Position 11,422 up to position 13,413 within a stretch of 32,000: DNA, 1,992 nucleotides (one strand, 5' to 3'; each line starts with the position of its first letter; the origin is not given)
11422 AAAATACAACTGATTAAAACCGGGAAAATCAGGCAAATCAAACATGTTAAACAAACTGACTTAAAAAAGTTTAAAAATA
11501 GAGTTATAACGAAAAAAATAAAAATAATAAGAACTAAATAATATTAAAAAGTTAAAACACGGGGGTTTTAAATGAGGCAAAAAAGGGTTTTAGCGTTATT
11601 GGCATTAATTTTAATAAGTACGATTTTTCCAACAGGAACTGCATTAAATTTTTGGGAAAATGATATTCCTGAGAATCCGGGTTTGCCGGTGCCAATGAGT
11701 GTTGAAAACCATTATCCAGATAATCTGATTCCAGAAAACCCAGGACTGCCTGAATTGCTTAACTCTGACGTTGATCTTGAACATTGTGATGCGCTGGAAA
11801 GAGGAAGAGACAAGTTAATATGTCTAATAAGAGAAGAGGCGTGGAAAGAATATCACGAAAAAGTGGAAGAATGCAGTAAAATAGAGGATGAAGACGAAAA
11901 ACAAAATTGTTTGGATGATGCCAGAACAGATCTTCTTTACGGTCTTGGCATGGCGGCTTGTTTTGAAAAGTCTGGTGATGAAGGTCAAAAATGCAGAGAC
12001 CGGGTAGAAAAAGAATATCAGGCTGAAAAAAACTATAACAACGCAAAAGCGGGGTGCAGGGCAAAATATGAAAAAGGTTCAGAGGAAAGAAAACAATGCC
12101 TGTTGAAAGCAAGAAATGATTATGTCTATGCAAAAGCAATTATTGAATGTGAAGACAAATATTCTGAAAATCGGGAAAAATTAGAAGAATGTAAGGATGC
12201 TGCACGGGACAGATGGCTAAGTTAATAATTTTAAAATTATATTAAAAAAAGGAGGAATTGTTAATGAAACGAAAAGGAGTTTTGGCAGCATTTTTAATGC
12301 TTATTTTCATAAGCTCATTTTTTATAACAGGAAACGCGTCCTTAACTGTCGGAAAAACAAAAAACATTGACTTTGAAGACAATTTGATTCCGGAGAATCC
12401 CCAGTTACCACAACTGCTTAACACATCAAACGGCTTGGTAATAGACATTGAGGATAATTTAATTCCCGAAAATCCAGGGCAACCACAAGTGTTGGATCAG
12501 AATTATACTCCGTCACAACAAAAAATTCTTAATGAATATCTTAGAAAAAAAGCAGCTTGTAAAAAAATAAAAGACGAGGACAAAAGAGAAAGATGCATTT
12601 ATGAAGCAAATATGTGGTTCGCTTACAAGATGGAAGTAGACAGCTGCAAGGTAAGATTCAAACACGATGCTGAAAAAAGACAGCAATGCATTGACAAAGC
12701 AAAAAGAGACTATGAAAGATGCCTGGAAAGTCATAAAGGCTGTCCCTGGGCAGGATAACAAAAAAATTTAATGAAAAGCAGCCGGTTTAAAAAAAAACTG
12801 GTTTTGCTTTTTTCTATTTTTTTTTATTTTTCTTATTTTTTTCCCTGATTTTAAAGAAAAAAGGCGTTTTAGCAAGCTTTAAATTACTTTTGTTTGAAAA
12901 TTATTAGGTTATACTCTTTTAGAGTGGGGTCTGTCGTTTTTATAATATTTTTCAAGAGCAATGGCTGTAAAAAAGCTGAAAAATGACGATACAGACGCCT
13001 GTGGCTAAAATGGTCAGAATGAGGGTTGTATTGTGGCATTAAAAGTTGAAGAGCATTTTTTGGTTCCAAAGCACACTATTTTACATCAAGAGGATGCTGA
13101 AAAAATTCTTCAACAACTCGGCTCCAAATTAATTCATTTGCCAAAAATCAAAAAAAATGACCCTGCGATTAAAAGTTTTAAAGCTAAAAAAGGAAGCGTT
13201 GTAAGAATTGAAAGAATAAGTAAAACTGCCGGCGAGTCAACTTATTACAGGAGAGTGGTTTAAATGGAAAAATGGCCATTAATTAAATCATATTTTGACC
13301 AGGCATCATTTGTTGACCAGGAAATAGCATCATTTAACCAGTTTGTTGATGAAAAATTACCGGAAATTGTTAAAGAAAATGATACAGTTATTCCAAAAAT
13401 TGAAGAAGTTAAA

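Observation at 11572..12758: Tandem secreted paralogs with a repeated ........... peptide motif and disulfide-stapled helical repeats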

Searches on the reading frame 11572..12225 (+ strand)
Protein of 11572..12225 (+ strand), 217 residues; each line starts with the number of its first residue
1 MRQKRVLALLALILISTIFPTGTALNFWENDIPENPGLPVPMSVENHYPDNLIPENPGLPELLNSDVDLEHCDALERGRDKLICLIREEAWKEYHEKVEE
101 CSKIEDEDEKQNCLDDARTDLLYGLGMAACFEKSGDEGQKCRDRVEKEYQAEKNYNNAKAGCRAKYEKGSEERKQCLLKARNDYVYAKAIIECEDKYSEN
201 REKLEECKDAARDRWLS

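Call 4: search_protein_families(library=pfam, proteins=[window:11572-12225:+], max_evalue=10)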
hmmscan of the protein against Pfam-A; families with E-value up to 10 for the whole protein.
window:11572-12225:+ (217 aa): 1 family
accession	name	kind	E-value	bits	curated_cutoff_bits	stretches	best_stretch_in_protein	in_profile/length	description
PF06747.18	CHCH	-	0.29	11.8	27.2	1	127-144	8-25/35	CHCH domain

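Call 9: find_homologous_proteins(query=window:11572-12225:+, max_evalue=0.01)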
Query window:11572-12225:+ (217 aa): 2 proteins with E <= 0.01 among 535 candidates.
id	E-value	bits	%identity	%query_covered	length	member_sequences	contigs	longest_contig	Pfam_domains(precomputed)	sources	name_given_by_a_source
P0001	4.8e-143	492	100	100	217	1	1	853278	-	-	-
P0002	5.0e-44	169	45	97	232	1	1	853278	-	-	-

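Call 14: find_related_loci(query=A1, collection=genome_contigs, flank=6000)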
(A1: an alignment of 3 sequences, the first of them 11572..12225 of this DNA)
Query A1 (217 aa) in genome_contigs; peptide patterns used: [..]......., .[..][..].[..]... (x = any residue, [..] = any of these).
109 stretches matched a pattern, but none encodes a relative of the query by tblastn (E <= 1e-3).

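Call 15: find_related_loci(query=A1, collection=metagenome_contigs, flank=6000)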
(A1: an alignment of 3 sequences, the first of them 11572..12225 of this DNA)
Query A1 (217 aa) in metagenome_contigs; peptide patterns used: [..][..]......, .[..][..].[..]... (x = any residue, [..] = any of these).
278 stretches matched a pattern, but none encodes a relative of the query by tblastn (E <= 1e-3).

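Call 20: search_protein_families(library=ncbifam, proteins=[window:11572-12225:+, P0002], max_evalue=10)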
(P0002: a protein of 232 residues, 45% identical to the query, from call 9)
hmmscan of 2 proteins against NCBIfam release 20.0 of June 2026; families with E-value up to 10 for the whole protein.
window:11572-12225:+ (217 aa): 3 families
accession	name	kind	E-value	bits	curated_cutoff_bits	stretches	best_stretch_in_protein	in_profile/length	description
NF052461.1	DNAProtecDpsACyan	equivalog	0.1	12.3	300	1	93-154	67-126/176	DNA starvation/stress protection protein DpsA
NF009988.0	PRK13454.1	equivalog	0.43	10.4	186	1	146-211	79-143/181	F0F1 ATP synthase subunit B'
NF052504.1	sll1863_fam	domain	4.5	7.5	35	1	179-215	31-67/93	sll1863 family stress response protein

P0002 (232 aa): 0 families

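Call 21: search_solved_structures(query=A1, max_evalue=10)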
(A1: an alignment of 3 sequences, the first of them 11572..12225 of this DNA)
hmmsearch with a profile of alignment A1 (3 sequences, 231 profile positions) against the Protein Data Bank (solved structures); distinct sequences matched with E-value up to 10: 1.
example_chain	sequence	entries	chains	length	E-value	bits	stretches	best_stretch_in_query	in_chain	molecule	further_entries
9min_D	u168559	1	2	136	0.4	13.3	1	86-187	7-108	designed minibinder KH46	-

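Call 23: predict_structure(alignment_id=A1)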
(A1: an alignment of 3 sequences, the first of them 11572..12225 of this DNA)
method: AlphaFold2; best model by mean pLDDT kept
length: 217 residues; sequences in the alignment: 3
mean_pLDDT: 72.7   pTM: 0.64
mean pLDDT of the five models: 72.7, 71.1, 70.0, 68.7, 67.9
residues with pLDDT >= 90: 100; 70-90: 40; 50-70: 11; < 50: 66
segments of 3 or more residues with pLDDT < 50: 1-10, 14-68
pLDDT, mean of each block of 10 residues (from residue 1): 46 43 31 29 27 34 40 69 84 90 93 91 89 89 94 96 94 95 93 93 96 86
secondary structure, 60 per line:
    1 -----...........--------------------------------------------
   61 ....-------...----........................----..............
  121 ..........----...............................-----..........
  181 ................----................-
elements in order: H6-16 H61-64 H79-102 H107-130 H135-165 H171-196 H201-216

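Call 25: search_protein_representatives(alignment_id=A1)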
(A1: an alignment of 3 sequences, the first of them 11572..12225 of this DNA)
Query: 3 sequences, 231 profile positions. Proteins with E-value up to 0.001 (for the whole library): 3; up to 1e-10: 3; up to 1e-30: 3. The best 3 are listed.
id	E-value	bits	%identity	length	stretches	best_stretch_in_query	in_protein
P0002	1.3e-122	423.9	-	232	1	1-230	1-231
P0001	3.4e-112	389.9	-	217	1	1-220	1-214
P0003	1.4e-59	217.7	-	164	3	1-136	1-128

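Call 26: fold_search(model_id=the predicted structure, library=pdb)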
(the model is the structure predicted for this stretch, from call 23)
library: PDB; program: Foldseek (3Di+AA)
matches with E <= 10: 376; with E <= 0.001: 0
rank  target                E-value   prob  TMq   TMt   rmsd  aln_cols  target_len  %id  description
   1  7unj_A                2.8e-01  0.72  0.24  0.24   8.9       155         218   14  De novo designed chlorophyll dimer protein with Zn pheophorbide a methyl ester matching geometry of purple bacterial s (released 2023-04-19)
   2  5gp9_A                3.1e-01  0.63  0.22  0.24  12.0       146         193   14  Structural analysis of fatty acid degradation regulator FadR from Bacillus halodurans (released 2017-03-01)
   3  8a1g_A                3.6e-01  0.38  0.21  0.21  28.9       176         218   11  Structure of the SNX1-SNX5 complex (released 2023-06-14)
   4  7unj_B                3.8e-01  0.66  0.24  0.24   8.9       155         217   14  De novo designed chlorophyll dimer protein with Zn pheophorbide a methyl ester matching geometry of purple bacterial s (released 2023-04-19)
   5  6n4n_F                4.6e-01  0.41  0.23  0.24   9.0       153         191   15  Crystal structure of the designed protein DNCR2/danoprevir/NS3a complex (released 2019-09-11)
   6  6n4n_C                5.0e-01  0.57  0.24  0.27   8.8       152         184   14  Crystal structure of the designed protein DNCR2/danoprevir/NS3a complex (released 2019-09-11)
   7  6xss_A                5.0e-01  0.47  0.22  0.19  16.4       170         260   12  CryoEM structure of designed helical fusion protein C4_nat_HFuse-7900 (released 2020-12-23)
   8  3plt_A                5.0e-01  0.38  0.22  0.22  25.0       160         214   13  Crystal structure of Lsp1 from Saccharomyces cerevisiae (released 2011-06-22)
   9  8qb9_A                5.6e-01  0.12  0.16  0.14  24.4       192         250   13  Helical reconstruction of yeast eisosome protein Pil1 bound to membrane composed of lipid mixture -PIP2/+sterol (DOPC, (released 2024-07-24)
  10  5gpa_B                5.8e-01  0.47  0.22  0.25  12.0       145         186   15  Structural analysis of fatty acid degradation regulator FadR from Bacillus halodurans (released 2017-03-01)
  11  5gp9_B                5.8e-01  0.47  0.23  0.26  11.5       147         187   14  Structural analysis of fatty acid degradation regulator FadR from Bacillus halodurans (released 2017-03-01)
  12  6o6o_A                5.8e-01  0.35  0.20  0.22  12.3       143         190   12  Structure of the regulator FasR from Mycobacterium tuberculosis (released 2020-03-11)
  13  8abq_A                5.8e-01  0.25  0.21  0.21  30.3       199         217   12  Structure of the SNX1-SNX5 complex, Pt derivative (released 2023-06-21)
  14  6o6p_B                6.1e-01  0.41  0.20  0.23  12.5       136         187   12  Structure of the regulator FasR from Mycobacterium tuberculosis in complex with DNA (released 2020-03-11)
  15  6hs0_B                6.4e-01  0.33  0.20  0.21  11.5       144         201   13  EthR2 in complex with compound 5 (BDM71847) (released 2019-02-27)
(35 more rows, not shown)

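Call 30: find_homologous_proteins(query=P0002, region=22-95, max_evalue=10)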
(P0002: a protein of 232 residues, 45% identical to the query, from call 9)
Query P0002, residues 22-95 (74 aa): 2 proteins with E <= 10 among 45 candidates.
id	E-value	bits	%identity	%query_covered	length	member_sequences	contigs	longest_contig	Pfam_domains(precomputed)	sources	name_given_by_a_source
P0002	9.4e-40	151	100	100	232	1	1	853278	-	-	-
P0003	1.8e-3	36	37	86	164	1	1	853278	-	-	-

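Call 52: search_protein_families(library=phrogs, proteins=[window:11572-12225:+, P0002], max_evalue=1)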
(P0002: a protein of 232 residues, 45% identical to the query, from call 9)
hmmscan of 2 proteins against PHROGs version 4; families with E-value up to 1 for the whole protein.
window:11572-12225:+ (217 aa): 0 families

P0002 (232 aa): 0 families

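Call 60: predict_structure(alignment_id=A2)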
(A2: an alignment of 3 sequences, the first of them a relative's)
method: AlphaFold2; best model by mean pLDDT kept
length: 232 residues; sequences in the alignment: 3
mean_pLDDT: 70.7   pTM: 0.59
mean pLDDT of the five models: 70.7, 67.9, 66.4, 64.2, 62.8
residues with pLDDT >= 90: 126; 70-90: 12; 50-70: 17; < 50: 77
segments of 3 or more residues with pLDDT < 50: 1-4, 13-15, 17-74, 76-84
pLDDT, mean of each block of 10 residues (from residue 1): 49 46 31 32 31 34 26 34 64 95 96 95 95 91 93 94 95 94 92 92 93 93 66 43
secondary structure, 60 per line:
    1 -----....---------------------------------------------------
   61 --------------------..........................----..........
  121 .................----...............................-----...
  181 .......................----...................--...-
elements in order: H6-9 H81-106 H111-137 H142-172 H178-203 H208-226

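Call 63: find_encoding_contigs(protein=P0001, flank=1000, max_places=5)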
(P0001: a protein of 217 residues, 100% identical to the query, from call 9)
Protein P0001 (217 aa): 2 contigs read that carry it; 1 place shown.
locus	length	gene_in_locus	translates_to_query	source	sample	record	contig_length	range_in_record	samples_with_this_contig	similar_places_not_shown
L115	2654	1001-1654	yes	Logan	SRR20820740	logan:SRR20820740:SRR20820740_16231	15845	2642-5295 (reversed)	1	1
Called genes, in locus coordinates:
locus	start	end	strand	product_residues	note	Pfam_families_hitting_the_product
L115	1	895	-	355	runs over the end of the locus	PF21088:MS_channel_1st, PF00924:MS_channel_2nd, PF21082:MS_channel_3rd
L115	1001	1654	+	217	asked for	-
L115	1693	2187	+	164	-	-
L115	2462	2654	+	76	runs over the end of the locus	PF01191:RNA_pol_Rpb5_C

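Call 64: fold_search(model_id=the predicted structure, library=pdb)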
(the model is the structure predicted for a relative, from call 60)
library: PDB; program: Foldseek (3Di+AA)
matches with E <= 10: 423; with E <= 0.001: 0
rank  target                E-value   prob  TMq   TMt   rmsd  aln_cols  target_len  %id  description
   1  7rkc_A                2.5e-01  0.82  0.24  0.25  14.7       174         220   17  Computationally designed tunable C2 symmetric tandem repeat homodimer, D_3_633 (released 2022-05-18)
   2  1r0d_B                3.0e-01  0.57  0.22  0.25  11.2       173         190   13  HIP1R THATCH DOMAIN CORE (released 2004-07-06)
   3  8f6r_A                4.2e-01  0.72  0.23  0.24  15.1       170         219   11  CryoEM structure of designed modular protein oligomer C6-79 (released 2023-11-29)
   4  1r0d_A                4.2e-01  0.44  0.21  0.24  10.6       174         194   11  HIP1R THATCH DOMAIN CORE (released 2004-07-06)
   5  5cwi                  4.7e-01  0.69  0.22  0.22   7.6       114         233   18  Crystal structure of de novo designed helical repeat protein DHR18 (released 2015-12-16)
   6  5cwp                  4.9e-01  0.54  0.23  0.24  13.7       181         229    9  Crystal structure of de novo designed helical repeat protein DHR79 (released 2015-12-16)
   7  4ntb                  5.2e-01  0.80  0.25  0.36   6.8       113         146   11  Mus Musculus LTC4 synthase in GSH complex form (released 2015-01-14)
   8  9g0v                  5.4e-01  0.87  0.28  0.41   6.9       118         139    8  Human LTC4 synthase in complex with compound 1 (released 2025-02-26)
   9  7unj_A                5.7e-01  0.63  0.22  0.24  15.3       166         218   13  De novo designed chlorophyll dimer protein with Zn pheophorbide a methyl ester matching geometry of purple bacterial s (released 2023-04-19)
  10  6n4n_F                6.0e-01  0.66  0.23  0.27  14.6       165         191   13  Crystal structure of the designed protein DNCR2/danoprevir/NS3a complex (released 2019-09-11)
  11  5h6i_A                6.0e-01  0.54  0.24  0.26   9.3       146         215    8  Crystal Structure of GBS CAMP Factor (released 2017-11-22)
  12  7unj_B                6.0e-01  0.54  0.22  0.23  15.5       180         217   12  De novo designed chlorophyll dimer protein with Zn pheophorbide a methyl ester matching geometry of purple bacterial s (released 2023-04-19)
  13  3b29                  6.3e-01  0.91  0.29  0.42   5.7       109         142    7  Human leukotriene C4 synthase in complex with dodecyl-beta-D-selenomaltoside (released 2011-12-14)
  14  7tcd                  6.6e-01  0.57  0.22  0.14   9.8       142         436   12  LOV2-DARPIN fusion: D13 (released 2023-07-05)
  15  7rkc_B                7.3e-01  0.44  0.24  0.25  13.3       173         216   20  Computationally designed tunable C2 symmetric tandem repeat homodimer, D_3_633 (released 2022-05-18)
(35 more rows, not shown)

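Call 65: fold_search(model_id=the predicted structure, library=viral)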
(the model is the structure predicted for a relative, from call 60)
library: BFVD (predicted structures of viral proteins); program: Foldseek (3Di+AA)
matches with E <= 10: 288; with E <= 0.001: 0
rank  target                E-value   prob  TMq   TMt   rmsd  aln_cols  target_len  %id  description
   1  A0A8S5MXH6            6.7e-02  0.87  0.26  0.12  31.7       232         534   14  Uncharacterized protein [Myoviridae sp. ctRRy11]
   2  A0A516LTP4            6.7e-02  0.80  0.23  0.24  29.2       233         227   13  (no name in the UniProt tables at hand)
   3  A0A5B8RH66            9.4e-02  0.75  0.24  0.20  29.2       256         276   13  Uncharacterized protein [Iridovirus Liz-CrIV]
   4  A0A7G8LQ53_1          1.3e-01  0.44  0.20  0.07  35.7       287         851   15  (no name in the UniProt tables at hand)
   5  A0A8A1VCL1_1          1.5e-01  0.30  0.17  0.06  30.2       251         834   13  (no name in the UniProt tables at hand)
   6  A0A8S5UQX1            1.9e-01  0.75  0.27  0.07  43.2       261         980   13  Secretion activator protein, putative, Secretion activator, Porphyromonas gingivalis.3A [Podoviridae sp. ctQyH19]
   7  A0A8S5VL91            2.1e-01  0.23  0.15  0.14  29.0       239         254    9  Uncharacterized protein [Ackermannviridae sp.]
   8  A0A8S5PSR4            2.2e-01  0.66  0.25  0.21  38.4       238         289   10  Uncharacterized protein [Myoviridae sp. ctzS633]
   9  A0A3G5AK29            2.2e-01  0.41  0.21  0.10  27.9       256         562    8  Uncharacterized protein [Sylvanvirus sp.]
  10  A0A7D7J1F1            2.6e-01  0.41  0.24  0.17  27.6       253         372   11  Uncharacterized protein [Coleopteran rhabdo-related virus OKIAV28]
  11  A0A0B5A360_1          3.1e-01  0.13  0.13  0.04  27.4       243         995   12  Tape measure protein [Mycobacterium phage Cosmo]
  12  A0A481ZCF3            3.4e-01  0.41  0.23  0.22  24.6       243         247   16  Uncharacterized protein [Pithovirus LCPAC304]
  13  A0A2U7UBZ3            3.4e-01  0.21  0.16  0.14  31.6       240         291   12  SMC N incomplete domain containing protein [Pandoravirus neocaledonia]
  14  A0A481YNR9            3.5e-01  0.23  0.19  0.15  29.1       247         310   12  Uncharacterized protein (Fragment) [Pithovirus LCDPAC01]
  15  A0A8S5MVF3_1          3.9e-01  0.18  0.17  0.05  33.5       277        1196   14  DNA methylase [Caudovirales sp. ctUL28]
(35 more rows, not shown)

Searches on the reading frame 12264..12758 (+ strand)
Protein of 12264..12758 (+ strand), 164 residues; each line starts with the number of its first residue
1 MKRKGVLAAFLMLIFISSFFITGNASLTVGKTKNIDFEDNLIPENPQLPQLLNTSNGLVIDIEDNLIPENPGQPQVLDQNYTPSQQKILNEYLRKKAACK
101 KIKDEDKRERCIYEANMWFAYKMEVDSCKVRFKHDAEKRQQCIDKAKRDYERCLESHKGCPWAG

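Call 4: search_protein_families(library=pfam, proteins=[window:12264-12758:+], max_evalue=10)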
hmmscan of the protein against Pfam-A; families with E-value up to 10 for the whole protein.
window:12264-12758:+ (164 aa): 1 family
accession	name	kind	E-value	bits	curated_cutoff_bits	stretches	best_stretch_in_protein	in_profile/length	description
PF01707.22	Peptidase_C9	-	0.05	13.6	25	1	21-52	153-184/202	Peptidase family C9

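Call 20: search_protein_families(library=ncbifam, proteins=[window:12264-12758:+], max_evalue=10)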
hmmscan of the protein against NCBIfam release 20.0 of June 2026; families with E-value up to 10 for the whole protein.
window:12264-12758:+ (164 aa): 3 families
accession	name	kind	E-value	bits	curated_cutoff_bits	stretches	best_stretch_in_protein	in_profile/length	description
NF009566.0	PRK13020.1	equivalog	0.025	13.7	180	1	14-63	133-182/206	riboflavin synthase subunit alpha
NF047569.1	LIC10421_LIC12816_fam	subfamily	0.68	10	100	1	78-111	39-72/111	LIC10421/LIC12816 family protein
NF047526.1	LIC_10421_fam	subfamily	1.2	9.2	90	1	78-110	39-71/111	LIC_10421 family protein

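Call 52: search_protein_families(library=phrogs, proteins=[window:12264-12758:+], max_evalue=1)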
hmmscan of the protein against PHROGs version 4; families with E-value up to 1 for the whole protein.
window:12264-12758:+ (164 aa): 1 family
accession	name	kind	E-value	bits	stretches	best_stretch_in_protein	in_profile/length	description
phrog_14063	-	head and packaging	0.19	12.9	1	70-124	39-92/193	head scaffolding protein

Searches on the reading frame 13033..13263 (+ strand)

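Call 33: search_protein_families(library=pfam, proteins=[window:13033-13263:+], max_evalue=0.001)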
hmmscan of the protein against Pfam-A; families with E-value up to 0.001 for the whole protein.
window:13033-13263:+ (76 aa): 1 family
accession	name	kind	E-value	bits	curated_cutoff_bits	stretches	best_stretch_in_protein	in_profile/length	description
PF01191.24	RNA_pol_Rpb5_C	-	4.9e-26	90.7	23.5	1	4-75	2-73/73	RNA polymerase Rpb5, C-terminal domain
